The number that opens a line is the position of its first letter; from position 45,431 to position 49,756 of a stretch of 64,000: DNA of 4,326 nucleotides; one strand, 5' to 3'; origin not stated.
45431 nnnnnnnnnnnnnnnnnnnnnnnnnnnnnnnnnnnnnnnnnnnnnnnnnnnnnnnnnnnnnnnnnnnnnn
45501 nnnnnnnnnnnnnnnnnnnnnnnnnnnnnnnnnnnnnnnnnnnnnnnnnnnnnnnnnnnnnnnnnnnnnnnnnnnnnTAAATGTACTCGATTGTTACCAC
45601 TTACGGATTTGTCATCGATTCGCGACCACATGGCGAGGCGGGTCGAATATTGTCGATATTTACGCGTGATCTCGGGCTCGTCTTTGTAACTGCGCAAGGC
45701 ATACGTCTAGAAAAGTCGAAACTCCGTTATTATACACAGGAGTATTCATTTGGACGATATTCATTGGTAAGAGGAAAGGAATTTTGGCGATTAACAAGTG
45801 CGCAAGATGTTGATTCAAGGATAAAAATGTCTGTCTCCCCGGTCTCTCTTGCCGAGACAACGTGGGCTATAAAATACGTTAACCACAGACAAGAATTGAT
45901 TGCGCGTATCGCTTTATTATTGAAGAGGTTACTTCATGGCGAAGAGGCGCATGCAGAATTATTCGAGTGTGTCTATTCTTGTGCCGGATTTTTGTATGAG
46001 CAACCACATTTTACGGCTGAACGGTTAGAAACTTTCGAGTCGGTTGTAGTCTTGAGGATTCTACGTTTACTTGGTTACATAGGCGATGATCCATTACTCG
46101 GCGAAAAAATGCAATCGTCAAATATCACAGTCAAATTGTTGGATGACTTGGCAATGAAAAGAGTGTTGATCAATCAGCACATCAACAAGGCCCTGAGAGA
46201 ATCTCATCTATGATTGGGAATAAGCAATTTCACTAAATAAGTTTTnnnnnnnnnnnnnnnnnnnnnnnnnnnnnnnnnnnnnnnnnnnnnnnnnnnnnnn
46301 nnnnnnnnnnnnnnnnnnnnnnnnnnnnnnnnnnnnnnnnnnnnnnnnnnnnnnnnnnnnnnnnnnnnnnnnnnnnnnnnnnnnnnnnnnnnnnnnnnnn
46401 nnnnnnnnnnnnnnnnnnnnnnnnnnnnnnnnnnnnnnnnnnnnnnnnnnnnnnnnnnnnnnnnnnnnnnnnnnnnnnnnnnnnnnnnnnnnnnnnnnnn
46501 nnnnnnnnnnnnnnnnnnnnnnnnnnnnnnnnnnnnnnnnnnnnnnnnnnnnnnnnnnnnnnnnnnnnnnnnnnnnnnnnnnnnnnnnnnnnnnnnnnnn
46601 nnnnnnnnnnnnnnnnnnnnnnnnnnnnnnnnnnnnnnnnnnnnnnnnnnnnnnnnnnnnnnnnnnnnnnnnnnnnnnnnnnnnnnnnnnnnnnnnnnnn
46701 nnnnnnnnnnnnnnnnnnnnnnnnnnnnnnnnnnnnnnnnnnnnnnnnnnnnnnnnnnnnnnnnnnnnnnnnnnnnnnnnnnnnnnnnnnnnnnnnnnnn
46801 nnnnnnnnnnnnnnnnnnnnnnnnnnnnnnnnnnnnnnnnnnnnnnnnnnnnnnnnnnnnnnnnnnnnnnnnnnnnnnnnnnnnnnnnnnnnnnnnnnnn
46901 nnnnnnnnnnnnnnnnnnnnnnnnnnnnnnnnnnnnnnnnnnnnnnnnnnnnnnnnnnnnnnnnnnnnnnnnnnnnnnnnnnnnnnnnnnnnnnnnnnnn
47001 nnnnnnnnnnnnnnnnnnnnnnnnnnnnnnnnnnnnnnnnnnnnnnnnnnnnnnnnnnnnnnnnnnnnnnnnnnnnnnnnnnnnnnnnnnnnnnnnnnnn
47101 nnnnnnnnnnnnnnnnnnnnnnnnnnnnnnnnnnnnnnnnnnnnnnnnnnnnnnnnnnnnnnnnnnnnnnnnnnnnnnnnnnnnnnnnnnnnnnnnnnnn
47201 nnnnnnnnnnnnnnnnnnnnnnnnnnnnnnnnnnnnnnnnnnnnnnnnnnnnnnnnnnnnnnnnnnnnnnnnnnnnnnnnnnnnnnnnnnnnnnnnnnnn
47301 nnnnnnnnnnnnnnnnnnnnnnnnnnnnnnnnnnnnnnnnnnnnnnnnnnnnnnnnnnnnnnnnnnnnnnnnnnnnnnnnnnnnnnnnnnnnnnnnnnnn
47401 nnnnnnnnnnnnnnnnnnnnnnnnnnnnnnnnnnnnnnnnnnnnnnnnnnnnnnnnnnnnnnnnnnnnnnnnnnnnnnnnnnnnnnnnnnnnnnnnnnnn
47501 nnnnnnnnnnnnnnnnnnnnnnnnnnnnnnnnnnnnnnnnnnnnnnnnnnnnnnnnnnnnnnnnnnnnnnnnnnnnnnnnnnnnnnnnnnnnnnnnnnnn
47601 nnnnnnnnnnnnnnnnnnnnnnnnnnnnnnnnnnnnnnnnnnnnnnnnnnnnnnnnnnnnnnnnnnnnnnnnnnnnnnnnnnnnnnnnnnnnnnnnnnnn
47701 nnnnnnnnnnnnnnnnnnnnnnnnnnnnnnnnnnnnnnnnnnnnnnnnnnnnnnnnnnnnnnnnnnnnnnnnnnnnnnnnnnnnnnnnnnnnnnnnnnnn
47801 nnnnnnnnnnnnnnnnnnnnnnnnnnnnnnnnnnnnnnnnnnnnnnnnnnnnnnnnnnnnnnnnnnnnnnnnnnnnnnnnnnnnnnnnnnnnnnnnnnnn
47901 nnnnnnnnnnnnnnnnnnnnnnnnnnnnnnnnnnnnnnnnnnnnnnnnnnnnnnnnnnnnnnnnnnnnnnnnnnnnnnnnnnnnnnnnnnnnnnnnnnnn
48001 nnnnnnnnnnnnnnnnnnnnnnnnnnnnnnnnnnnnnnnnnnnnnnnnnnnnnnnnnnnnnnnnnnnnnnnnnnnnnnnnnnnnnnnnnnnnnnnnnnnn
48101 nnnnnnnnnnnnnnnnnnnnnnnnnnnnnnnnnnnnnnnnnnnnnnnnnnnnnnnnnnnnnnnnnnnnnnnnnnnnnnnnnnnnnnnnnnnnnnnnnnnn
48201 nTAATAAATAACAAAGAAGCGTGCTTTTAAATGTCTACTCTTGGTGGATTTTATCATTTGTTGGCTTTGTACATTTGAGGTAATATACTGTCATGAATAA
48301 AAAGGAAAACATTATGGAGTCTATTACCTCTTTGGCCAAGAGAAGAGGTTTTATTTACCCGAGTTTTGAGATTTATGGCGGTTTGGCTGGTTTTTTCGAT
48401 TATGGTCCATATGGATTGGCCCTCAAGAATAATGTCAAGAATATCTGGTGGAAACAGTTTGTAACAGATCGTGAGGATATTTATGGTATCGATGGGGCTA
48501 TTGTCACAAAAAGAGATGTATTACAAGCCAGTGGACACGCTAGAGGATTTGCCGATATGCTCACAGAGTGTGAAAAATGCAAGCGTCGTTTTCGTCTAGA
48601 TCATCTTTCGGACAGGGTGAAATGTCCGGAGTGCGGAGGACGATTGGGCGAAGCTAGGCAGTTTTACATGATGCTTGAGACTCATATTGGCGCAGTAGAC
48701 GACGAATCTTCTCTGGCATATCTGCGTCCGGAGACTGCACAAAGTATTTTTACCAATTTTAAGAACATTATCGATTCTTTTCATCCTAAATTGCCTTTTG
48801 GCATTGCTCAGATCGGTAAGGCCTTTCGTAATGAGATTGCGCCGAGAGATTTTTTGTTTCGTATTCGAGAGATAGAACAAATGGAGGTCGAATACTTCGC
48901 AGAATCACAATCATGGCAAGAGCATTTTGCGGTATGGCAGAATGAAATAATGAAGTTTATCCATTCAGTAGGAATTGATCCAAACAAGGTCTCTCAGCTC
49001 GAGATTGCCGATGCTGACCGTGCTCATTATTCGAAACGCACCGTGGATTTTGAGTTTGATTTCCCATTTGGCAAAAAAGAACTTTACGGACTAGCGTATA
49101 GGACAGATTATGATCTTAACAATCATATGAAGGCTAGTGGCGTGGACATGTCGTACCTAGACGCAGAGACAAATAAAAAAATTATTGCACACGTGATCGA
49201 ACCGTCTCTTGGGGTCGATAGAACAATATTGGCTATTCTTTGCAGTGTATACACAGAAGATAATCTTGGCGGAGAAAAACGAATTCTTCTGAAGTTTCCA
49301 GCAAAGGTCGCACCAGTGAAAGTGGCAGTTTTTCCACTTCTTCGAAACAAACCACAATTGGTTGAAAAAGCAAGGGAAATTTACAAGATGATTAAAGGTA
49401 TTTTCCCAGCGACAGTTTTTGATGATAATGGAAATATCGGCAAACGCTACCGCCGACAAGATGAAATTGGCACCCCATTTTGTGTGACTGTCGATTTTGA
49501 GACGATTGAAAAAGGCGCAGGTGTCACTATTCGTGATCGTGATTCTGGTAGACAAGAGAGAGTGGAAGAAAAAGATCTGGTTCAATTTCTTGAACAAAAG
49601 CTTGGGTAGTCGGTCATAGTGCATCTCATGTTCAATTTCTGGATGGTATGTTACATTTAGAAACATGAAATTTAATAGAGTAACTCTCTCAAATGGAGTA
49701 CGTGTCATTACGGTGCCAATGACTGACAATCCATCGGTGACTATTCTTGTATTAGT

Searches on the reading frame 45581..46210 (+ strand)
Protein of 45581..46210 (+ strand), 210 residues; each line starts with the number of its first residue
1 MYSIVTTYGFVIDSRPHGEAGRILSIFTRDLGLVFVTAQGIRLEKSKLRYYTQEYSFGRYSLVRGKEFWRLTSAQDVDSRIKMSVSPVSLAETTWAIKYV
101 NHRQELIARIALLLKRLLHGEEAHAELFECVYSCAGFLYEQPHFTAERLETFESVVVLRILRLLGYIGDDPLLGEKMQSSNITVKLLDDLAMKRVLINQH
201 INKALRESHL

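Call 69: search_protein_families(library=pfam, proteins=[window:45581-46210:+], max_evalue=0.00001)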
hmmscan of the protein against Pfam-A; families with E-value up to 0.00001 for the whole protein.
window:45581-46210:+ (210 aa): 1 family
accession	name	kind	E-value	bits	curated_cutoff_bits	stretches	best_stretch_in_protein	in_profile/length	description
PF11967.14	RecO_N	-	3.5e-13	49.8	27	1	4-79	3-79/80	Recombination protein O N terminal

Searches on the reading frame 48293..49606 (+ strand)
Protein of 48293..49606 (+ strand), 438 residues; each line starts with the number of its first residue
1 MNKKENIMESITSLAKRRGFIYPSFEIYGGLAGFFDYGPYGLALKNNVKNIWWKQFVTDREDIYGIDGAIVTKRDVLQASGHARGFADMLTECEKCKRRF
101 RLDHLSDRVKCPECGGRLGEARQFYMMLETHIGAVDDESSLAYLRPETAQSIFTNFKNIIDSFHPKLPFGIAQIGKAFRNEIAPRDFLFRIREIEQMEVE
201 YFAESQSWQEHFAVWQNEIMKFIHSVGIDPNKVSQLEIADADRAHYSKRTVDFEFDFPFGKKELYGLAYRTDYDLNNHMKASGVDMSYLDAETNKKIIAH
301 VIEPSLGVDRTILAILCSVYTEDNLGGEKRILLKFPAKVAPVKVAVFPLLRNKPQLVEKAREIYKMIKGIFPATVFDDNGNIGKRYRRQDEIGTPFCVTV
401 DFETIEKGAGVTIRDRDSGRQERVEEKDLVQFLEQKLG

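Call 69: search_protein_families(library=pfam, proteins=[window:48293-49606:+], max_evalue=0.00001)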
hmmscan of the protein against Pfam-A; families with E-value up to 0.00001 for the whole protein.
window:48293-49606:+ (438 aa): 2 families
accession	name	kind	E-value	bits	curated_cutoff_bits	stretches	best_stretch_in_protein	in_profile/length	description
PF03129.25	HGTP_anticodon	-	6e-20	71.7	21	1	343-435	1-93/94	Anticodon binding domain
PF00587.30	tRNA-synt_2b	-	8.8e-13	49.1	29.3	1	137-316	6-176/179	tRNA synthetase class II core domain (G, H, P, S and T)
